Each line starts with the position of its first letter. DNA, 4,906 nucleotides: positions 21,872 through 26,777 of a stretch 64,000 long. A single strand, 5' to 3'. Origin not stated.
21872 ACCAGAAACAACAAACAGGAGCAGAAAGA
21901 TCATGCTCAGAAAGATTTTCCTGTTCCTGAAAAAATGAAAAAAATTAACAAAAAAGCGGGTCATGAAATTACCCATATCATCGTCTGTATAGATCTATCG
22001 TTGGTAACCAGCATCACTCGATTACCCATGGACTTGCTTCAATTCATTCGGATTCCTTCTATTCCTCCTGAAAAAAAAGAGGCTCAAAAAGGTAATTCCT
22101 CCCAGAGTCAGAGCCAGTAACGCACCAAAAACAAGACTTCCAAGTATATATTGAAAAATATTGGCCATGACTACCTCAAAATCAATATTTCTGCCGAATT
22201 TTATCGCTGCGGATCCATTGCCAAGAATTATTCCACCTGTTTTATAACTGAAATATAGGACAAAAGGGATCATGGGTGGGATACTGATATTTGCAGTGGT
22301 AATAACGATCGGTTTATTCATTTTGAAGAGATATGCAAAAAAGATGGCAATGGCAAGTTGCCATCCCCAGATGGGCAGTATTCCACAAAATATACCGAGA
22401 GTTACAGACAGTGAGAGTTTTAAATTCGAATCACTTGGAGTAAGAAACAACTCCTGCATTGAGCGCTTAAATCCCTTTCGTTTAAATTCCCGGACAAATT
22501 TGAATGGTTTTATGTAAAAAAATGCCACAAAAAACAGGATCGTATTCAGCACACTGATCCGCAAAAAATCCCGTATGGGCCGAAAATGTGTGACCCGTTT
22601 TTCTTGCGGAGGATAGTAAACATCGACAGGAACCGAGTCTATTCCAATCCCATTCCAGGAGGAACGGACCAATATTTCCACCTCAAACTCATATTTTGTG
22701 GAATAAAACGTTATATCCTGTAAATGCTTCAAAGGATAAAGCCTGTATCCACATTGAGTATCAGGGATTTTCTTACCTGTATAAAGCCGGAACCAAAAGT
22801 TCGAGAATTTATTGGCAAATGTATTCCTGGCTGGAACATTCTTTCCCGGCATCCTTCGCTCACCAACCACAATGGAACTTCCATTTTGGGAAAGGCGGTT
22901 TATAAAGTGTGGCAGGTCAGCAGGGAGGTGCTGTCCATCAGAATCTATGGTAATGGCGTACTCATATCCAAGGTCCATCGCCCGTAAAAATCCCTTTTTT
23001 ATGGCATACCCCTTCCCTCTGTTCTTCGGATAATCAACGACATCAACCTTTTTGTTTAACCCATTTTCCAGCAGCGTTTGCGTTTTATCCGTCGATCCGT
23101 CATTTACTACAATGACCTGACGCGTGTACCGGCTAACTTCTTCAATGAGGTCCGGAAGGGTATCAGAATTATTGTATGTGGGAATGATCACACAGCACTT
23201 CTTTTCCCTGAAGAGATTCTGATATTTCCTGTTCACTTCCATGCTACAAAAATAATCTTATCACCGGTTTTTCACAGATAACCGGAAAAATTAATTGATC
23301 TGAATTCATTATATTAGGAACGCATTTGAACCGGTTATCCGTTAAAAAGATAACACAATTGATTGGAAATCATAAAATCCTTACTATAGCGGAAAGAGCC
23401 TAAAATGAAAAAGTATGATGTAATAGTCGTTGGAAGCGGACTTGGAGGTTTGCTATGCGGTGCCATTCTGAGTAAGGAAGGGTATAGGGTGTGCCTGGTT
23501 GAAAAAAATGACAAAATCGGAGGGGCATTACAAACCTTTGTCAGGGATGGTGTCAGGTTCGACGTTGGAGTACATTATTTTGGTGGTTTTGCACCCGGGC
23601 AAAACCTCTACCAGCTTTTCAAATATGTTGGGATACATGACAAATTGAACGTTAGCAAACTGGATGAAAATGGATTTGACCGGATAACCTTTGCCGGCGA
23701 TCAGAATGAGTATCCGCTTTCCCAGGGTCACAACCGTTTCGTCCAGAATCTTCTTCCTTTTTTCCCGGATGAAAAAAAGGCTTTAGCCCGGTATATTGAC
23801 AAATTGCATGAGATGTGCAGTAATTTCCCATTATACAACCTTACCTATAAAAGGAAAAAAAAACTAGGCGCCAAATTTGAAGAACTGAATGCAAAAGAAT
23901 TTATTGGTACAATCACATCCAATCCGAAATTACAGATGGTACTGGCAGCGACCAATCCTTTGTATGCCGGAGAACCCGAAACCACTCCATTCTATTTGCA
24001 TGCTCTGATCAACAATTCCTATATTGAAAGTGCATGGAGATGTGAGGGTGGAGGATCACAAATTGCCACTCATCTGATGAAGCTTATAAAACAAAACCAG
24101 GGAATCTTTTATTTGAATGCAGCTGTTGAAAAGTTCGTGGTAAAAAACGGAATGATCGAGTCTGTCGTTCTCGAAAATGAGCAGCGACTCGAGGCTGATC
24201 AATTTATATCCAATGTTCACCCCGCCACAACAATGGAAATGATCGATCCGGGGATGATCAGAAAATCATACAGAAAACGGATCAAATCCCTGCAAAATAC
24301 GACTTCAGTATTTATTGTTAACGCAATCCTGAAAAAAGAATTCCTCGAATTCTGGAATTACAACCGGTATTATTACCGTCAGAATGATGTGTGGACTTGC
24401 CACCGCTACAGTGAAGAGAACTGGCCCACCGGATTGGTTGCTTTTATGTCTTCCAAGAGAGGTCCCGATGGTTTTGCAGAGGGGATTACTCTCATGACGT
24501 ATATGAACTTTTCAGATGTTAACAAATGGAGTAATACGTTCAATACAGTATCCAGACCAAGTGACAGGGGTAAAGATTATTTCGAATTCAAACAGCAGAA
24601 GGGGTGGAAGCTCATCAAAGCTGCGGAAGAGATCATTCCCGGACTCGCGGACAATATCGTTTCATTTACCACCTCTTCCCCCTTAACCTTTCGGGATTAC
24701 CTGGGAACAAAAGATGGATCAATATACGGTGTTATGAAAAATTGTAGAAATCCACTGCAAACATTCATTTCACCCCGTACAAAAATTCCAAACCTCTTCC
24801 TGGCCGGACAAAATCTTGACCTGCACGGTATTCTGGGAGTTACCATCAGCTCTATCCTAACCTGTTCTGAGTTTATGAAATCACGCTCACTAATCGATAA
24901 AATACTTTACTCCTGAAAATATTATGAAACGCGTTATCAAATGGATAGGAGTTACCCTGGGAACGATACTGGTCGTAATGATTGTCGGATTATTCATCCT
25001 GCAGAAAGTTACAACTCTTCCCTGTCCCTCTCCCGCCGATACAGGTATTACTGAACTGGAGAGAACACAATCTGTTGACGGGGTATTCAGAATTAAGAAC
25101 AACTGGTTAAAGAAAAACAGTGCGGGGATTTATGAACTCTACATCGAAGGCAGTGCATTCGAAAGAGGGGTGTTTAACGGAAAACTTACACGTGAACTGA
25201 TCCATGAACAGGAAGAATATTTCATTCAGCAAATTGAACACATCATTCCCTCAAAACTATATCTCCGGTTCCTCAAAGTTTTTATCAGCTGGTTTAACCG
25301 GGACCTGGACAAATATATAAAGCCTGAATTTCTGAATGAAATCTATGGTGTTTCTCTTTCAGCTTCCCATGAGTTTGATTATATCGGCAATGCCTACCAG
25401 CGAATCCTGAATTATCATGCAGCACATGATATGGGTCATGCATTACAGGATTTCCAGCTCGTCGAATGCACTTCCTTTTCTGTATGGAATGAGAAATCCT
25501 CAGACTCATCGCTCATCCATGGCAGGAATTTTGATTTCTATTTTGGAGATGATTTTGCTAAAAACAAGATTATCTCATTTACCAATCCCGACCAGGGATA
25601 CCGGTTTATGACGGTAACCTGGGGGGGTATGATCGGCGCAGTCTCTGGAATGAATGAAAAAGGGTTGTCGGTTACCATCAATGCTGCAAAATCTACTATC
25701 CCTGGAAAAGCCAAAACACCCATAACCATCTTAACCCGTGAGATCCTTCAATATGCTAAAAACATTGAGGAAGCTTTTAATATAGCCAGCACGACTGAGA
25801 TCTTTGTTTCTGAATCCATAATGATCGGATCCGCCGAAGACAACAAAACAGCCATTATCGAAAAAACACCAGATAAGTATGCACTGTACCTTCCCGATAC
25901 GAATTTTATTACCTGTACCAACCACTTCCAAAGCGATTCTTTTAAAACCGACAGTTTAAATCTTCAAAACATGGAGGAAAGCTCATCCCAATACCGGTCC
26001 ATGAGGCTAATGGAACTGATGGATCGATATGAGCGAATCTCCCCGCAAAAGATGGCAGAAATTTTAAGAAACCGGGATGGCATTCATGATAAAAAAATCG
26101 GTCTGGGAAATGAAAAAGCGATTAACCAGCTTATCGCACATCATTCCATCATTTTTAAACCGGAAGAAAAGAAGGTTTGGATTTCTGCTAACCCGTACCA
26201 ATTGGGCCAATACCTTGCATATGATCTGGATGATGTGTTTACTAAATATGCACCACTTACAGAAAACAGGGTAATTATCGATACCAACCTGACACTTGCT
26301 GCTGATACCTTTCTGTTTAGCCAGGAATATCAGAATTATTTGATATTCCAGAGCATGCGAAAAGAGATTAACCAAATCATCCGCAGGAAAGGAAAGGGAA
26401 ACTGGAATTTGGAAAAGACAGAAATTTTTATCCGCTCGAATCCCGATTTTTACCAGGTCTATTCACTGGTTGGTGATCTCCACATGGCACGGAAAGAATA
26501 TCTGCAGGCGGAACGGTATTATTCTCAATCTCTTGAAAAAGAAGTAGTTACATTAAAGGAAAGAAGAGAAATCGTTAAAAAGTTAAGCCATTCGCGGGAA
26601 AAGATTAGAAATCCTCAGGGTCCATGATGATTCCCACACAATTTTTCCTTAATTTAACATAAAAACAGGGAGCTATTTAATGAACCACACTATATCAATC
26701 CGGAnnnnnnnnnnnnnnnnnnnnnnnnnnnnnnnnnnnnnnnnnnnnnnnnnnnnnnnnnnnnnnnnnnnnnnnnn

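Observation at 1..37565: About 37 kb flexirubin/aryl-polyene-like cluster rebuilt around four cobalamin radical SAM enzymes plus a sulfotransferase: candidate pathway for an undescribed modified aryl-lipid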

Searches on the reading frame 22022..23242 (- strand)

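Call 4: search_protein_families(library=pfam, proteins=[window:22022-23242:-], max_evalue=0.01)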
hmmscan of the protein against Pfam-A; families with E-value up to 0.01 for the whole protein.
window:22022-23242:- (406 aa): 2 families
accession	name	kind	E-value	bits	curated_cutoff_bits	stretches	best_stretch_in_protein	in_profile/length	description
PF00535.33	Glycos_transf_2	-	7.7e-25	88.2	23.3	1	17-175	1-165/168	Glycosyl transferase family 2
PF09835.14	DUF2062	-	1.5e-18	67.6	27.4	1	259-388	5-138/147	Uncharacterized protein conserved in bacteria (DUF2062)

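Call 9: search_protein_families(library=ncbifam, proteins=[window:22022-23242:-], max_evalue=0.001)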
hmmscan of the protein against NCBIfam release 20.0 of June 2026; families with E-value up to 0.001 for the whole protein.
window:22022-23242:- (406 aa): 16 families
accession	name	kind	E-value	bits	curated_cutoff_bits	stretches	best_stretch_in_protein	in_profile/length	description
TIGR04182.1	glyco_TIGR04182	equivalog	5.9e-26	91.5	325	1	16-230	2-211/293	S-layer glycoprotein N-glycosyltransferase AglJ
NF058614.1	PPMAGASynPpgS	equivalog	3.1e-18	66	370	1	17-135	3-119/226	polyprenyl-phospho-N-acetylgalactosaminyl synthase PpgS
NF041391.1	DPhHxTase_Halo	equivalog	2.2e-13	49.7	375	1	22-207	3-182/213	dolichyl-phosphate hexose transferase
NF007986.1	PRK10714.1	equivalog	1.1e-12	47.6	529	1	14-170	6-165/316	undecaprenyl-phosphate 4-deoxy-4-formamido-L-arabinose transferase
TIGR03937.1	PgaC_IcaA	equivalog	1.2e-12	47.5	422.3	1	9-120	40-153/407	poly-beta-1,6-N-acetyl-D-glucosamine synthase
NF047588.1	GlcsyltransPgfSStrep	equivalog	2.7e-10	40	500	1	27-176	21-166/308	glycosyltransferase PgfS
NF041875.1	EPS_EpsD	equivalog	1.9e-09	37.4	370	1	18-134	3-121/325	exopolysaccharide biosynthesis glycosyltransferase EpsD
NF047382.1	T4SS_eff_BspA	equivalog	1.5e-08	34.6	300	1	257-397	24-174/179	type IV secretion system effector BspA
TIGR04283.1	glyco_like_mftF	equivalog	1.2e-07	31.6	182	1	18-77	3-62/221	TIGR04283 family arsenosugar biosynthesis glycosyltransferase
TIGR03965.1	mycofact_glyco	equivalog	3.5e-07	29.5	280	1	12-125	72-187/467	mycofactocin biosynthesis glycosyltransferase MftF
TIGR03111.1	glyc2_xrt_Gpos1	hypoth_equivalog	2.6e-06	26.5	363.95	1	15-120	50-159/439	TIGR03111 family XrtG-associated glycosyltransferase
NF047683.1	TeichurnBiosyTuaG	equivalog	2.9e-05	23.8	400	1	14-120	6-114/252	teichuronic acid biosynthesis protein TuaG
NF007482.0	PRK10073.1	equivalog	4.5e-05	22.6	423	1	14-88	6-84/334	glycosyltransferase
NF041865.1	EpsU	equivalog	4.6e-05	22.6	700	1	14-121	39-151/394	exopolysaccharide biosynthesis GT2 family glycosyltransferase EpsU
TIGR03469.1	HpnB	hypoth_equivalog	5.1e-05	22.5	379.25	1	15-161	45-203/386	hopene-associated glycosyltransferase HpnB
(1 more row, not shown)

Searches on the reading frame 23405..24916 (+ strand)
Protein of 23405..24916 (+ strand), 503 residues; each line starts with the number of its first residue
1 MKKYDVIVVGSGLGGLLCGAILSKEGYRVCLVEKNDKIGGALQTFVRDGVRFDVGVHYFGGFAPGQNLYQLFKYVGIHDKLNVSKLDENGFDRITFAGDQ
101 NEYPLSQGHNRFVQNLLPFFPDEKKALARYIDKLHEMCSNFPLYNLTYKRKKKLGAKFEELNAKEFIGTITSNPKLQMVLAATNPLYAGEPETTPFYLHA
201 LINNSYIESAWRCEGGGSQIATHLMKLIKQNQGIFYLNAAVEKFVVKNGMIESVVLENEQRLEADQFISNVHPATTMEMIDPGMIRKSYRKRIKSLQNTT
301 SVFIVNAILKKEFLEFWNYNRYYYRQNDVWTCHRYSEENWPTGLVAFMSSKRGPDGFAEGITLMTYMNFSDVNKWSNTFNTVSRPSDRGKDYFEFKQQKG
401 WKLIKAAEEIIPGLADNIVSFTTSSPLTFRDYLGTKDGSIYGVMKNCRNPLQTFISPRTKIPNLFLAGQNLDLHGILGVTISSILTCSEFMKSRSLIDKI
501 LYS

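Call 4: search_protein_families(library=pfam, proteins=[window:23405-24916:+], max_evalue=0.01)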
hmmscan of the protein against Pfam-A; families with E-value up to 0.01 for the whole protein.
window:23405-24916:+ (503 aa): 12 families
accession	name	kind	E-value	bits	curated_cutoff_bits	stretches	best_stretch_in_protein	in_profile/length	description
PF01593.30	Amino_oxidase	-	3.6e-20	73.1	19.8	1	13-375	1-345/443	Flavin containing amine oxidoreductase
PF13450.12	NAD_binding_8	-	5.4e-18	65.5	21.9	1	8-74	1-67/68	NAD(P)-binding Rossmann-like domain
PF00890.30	FAD_binding_2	-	3.6e-09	36.7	20.4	1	5-42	1-38/414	FAD binding domain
PF03486.20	HI0933_like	-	3.5e-07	30.3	50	1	5-40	2-37/244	HI0933-like protein Rossmann domain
PF12831.13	FAD_oxidored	-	3.1e-06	27.2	27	1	5-42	1-38/416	FAD dependent oxidoreductase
PF01266.30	DAO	-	4.9e-06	26.7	27.9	1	5-41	1-38/353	FAD dependent oxidoreductase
PF01494.25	FAD_binding_3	-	1.5e-05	24.9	22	1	3-36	1-34/349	FAD binding domain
PF07992.20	Pyr_redox_2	-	3.2e-05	23.9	26.1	0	4-36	1-33/291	Pyridine nucleotide-disulphide oxidoreductase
PF01134.28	GIDA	-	0.00027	20.6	22.1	0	5-39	1-36/391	Glucose inhibited division protein A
PF01946.23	Thi4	-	0.00031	20.5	26.2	1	3-41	17-56/235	Thi4 family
PF00070.33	Pyr_redox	-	0.00044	21.2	22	0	6-39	2-35/82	Pyridine nucleotide-disulphide oxidoreductase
PF00996.24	GDI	-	0.005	15.9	23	1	2-41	3-42/436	GDP dissociation inhibitor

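Call 24: search_protein_families(library=ncbifam, proteins=[window:23405-24916:+], max_evalue=0.001)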
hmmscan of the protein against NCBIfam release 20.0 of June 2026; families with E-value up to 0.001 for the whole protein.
window:23405-24916:+ (503 aa): 46 families (the best 25 are shown)
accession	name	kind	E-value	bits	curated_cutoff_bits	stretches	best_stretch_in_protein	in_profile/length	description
TIGR02733.1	desat_CrtD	equivalog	2.9e-32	112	549.7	2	210-493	224-491/492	C-3',4' desaturase CrtD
TIGR02734.1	crtI_fam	subfamily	3.3e-26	92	238.1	1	6-306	1-307/504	phytoene desaturase family protein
TIGR02730.1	carot_isom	equivalog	3.9e-25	88.7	586.9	2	4-137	1-132/493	carotenoid isomerase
NF058655.1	CrtID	equivalog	2.6e-20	72.7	640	1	6-343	1-344/478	bifunctional phytoene desaturase/3,4-desaturase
NF045637.1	carotdesatCrtDProt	equivalog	2.6e-19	69.1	580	2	168-276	173-280/485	1-hydroxycarotenoid 3,4-desaturase CrtD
NF042421.1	hydcarot_desat_CrtD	equivalog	5.1e-15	54.9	500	1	6-276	4-281/487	1-hydroxycarotenoid 3,4-desaturase CrtD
NF005560.0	PRK07233.1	equivalog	3.1e-14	52.7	252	2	6-83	3-78/435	hypothetical protein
NF045689.1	BCarotKetCrtO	equivalog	6.4e-14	51.4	1000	1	1-44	1-44/563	beta-carotene ketolase CrtO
NF005548.0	PRK07208.1-4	equivalog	2.6e-11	42.8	389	1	3-107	3-101/488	hypothetical protein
TIGR03467.1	HpnE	equivalog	1.6e-10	40.9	283.05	1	6-83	1-78/430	hydroxysqualene dehydroxylase HpnE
NF005547.0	PRK07208.1-3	equivalog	6.1e-10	38.4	380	1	4-105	5-100/465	hypothetical protein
NF005545.0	PRK07208.1-1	equivalog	4.2e-09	35.3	451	1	3-105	7-103/504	hypothetical protein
TIGR00562.1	proto_IX_ox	equivalog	8.8e-08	31.2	97.85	1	3-82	2-81/470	protoporphyrinogen oxidase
TIGR02731.1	phytoene_desat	equivalog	1.2e-07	30.8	569.4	1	6-82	2-77/453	15-cis-phytoene desaturase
NF009478.0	PRK12844.1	equivalog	2e-07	29.7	789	1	2-41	7-46/559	3-ketosteroid-delta-1-dehydrogenase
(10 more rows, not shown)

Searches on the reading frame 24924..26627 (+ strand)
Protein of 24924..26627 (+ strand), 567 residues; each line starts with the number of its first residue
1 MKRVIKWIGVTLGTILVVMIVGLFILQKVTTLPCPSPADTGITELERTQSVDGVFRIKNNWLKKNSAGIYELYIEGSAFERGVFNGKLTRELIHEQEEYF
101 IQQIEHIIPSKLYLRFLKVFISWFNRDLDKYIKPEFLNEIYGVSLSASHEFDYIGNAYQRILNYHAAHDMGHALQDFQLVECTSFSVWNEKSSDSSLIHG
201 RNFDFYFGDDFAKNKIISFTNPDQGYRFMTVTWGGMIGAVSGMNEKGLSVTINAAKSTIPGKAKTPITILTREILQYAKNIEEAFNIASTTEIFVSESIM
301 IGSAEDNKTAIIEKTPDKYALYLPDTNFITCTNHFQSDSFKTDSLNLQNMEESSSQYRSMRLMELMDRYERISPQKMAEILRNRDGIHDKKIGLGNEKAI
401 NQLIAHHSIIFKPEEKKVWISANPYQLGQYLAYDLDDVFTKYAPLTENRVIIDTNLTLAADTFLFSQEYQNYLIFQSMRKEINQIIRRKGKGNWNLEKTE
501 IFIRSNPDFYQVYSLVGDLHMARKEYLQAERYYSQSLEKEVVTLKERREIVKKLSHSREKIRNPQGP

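Call 4: search_protein_families(library=pfam, proteins=[window:24924-26627:+], max_evalue=0.01)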
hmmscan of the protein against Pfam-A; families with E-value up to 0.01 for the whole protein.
window:24924-26627:+ (567 aa): 1 family
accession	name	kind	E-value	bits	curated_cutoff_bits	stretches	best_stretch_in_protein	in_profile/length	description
PF03417.21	AAT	-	8.8e-24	84.9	23.2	1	189-421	2-219/225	Acyl-coenzyme A:6-aminopenicillanic acid acyl-transferase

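Call 24: search_protein_families(library=ncbifam, proteins=[window:24924-26627:+], max_evalue=0.001)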
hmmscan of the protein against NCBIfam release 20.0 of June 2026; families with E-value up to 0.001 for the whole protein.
window:24924-26627:+ (567 aa): 1 family
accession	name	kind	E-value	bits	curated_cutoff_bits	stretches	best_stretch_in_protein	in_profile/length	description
NF040521.1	C45_proenzyme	subfamily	7.5e-69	232.5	85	1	75-418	1-313/313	C45 family autoproteolytic acyltransferase/hydrolase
